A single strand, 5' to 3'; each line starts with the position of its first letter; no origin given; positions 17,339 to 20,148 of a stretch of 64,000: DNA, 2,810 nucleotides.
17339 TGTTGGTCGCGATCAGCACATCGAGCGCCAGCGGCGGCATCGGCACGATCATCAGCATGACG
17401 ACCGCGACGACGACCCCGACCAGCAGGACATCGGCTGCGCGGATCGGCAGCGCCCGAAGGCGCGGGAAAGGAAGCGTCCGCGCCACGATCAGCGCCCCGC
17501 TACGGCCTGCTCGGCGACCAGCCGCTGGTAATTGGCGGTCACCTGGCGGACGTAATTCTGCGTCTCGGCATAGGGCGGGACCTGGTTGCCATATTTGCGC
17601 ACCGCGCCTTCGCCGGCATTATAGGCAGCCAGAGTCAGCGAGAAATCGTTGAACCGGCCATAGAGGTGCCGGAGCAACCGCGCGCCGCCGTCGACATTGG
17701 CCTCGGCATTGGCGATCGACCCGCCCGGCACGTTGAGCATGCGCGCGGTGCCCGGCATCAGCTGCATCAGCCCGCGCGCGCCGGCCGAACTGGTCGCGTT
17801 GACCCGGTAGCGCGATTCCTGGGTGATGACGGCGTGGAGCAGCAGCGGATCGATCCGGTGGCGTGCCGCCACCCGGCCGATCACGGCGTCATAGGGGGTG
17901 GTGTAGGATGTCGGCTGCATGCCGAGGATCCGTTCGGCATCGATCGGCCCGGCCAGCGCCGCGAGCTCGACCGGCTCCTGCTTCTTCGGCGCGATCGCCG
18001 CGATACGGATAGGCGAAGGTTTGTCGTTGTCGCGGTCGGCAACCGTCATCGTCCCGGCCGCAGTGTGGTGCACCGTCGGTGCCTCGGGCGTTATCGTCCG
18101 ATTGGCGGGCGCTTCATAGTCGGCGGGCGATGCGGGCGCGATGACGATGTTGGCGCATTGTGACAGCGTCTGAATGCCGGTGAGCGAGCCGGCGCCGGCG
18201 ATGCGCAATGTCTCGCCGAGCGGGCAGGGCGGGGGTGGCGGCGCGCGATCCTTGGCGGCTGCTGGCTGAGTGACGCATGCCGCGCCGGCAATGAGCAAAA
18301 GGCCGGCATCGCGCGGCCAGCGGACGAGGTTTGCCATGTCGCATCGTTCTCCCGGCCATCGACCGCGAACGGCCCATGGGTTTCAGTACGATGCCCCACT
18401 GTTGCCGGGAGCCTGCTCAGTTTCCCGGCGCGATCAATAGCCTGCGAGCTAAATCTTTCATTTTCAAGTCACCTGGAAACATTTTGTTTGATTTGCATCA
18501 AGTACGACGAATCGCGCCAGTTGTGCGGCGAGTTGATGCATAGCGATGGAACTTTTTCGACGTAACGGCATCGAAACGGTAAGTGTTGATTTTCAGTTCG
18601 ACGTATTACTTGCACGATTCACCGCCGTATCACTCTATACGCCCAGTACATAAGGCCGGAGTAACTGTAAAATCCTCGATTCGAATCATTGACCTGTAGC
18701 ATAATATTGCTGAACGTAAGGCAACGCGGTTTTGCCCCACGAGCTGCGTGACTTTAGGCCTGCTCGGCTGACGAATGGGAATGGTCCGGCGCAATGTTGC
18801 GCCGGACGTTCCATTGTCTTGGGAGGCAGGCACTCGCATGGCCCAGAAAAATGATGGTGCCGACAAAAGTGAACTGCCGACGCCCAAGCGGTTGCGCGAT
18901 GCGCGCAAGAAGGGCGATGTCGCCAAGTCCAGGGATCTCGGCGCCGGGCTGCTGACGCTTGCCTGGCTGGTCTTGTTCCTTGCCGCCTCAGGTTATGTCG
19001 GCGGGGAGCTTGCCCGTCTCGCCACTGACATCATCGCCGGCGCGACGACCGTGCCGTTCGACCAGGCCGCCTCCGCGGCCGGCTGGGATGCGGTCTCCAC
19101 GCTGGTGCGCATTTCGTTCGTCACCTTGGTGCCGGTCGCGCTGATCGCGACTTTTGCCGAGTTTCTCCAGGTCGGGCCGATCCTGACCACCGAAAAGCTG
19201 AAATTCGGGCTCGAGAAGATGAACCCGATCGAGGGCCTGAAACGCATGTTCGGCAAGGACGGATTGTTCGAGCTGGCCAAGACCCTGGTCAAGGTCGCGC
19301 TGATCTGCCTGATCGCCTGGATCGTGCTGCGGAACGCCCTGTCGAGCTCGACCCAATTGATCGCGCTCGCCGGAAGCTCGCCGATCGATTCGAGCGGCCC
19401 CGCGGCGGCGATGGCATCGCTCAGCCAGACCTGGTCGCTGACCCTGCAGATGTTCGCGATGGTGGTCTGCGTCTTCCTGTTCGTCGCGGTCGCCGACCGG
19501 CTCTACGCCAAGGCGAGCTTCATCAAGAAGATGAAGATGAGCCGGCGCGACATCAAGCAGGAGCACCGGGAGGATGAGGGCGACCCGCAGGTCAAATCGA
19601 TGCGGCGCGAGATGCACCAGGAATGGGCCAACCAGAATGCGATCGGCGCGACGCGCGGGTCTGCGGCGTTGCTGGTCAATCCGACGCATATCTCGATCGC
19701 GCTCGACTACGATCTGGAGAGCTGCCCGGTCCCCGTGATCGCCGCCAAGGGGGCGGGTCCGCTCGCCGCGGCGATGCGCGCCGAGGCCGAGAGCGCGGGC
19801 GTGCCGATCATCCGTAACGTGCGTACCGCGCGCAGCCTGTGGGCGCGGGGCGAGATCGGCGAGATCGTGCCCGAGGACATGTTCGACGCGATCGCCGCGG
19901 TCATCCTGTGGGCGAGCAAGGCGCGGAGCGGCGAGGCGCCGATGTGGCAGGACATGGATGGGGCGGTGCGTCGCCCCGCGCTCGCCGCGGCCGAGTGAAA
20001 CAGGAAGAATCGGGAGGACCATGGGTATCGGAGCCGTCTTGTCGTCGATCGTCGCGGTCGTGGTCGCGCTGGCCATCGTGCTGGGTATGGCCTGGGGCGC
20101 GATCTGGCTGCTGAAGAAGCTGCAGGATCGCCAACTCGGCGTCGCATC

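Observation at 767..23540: Five copies of a 17-bp near-palindrome (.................) mark the promoters of all candidate secreted-protein genes: a putative new T3SS regulon box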

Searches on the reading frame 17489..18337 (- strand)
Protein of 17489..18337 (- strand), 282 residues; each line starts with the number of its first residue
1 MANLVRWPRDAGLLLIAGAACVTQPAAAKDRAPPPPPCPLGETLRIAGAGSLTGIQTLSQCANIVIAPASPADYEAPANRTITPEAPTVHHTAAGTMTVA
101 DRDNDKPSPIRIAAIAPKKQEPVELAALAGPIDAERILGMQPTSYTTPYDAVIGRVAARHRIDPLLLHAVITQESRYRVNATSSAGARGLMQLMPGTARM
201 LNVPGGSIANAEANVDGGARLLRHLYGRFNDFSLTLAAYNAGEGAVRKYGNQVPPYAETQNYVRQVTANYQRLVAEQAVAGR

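Call 12: search_protein_families(library=pfam, proteins=[window:17489-18337:-], max_evalue=0.01)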
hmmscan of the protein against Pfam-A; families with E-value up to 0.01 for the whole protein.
window:17489-18337:- (282 aa): 1 family
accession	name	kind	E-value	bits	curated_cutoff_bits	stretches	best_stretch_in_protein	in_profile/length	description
PF01464.25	SLT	-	9.2e-24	83.7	21.3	1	155-253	5-108/117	Transglycosylase SLT domain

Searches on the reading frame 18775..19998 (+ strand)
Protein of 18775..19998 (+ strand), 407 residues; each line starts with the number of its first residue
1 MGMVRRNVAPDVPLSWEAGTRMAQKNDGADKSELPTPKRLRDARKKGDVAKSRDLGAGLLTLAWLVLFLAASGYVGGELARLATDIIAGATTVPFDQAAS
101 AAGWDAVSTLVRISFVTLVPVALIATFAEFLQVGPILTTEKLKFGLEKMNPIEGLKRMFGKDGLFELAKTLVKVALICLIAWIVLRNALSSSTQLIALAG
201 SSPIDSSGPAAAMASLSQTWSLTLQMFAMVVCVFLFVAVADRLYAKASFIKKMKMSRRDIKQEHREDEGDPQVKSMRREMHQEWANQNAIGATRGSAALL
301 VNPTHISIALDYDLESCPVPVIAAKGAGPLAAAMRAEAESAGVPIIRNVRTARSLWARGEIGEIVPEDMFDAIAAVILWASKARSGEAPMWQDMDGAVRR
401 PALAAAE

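Call 12: search_protein_families(library=pfam, proteins=[window:18775-19998:+], max_evalue=0.01)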
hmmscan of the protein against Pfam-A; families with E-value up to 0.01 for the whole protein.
window:18775-19998:+ (407 aa): 1 family
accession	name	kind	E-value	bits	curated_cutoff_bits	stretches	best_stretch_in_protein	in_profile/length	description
PF01312.24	Bac_export_2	-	1.5e-94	317.4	24.4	1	30-379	2-334/335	FlhB HrpN YscU SpaS Family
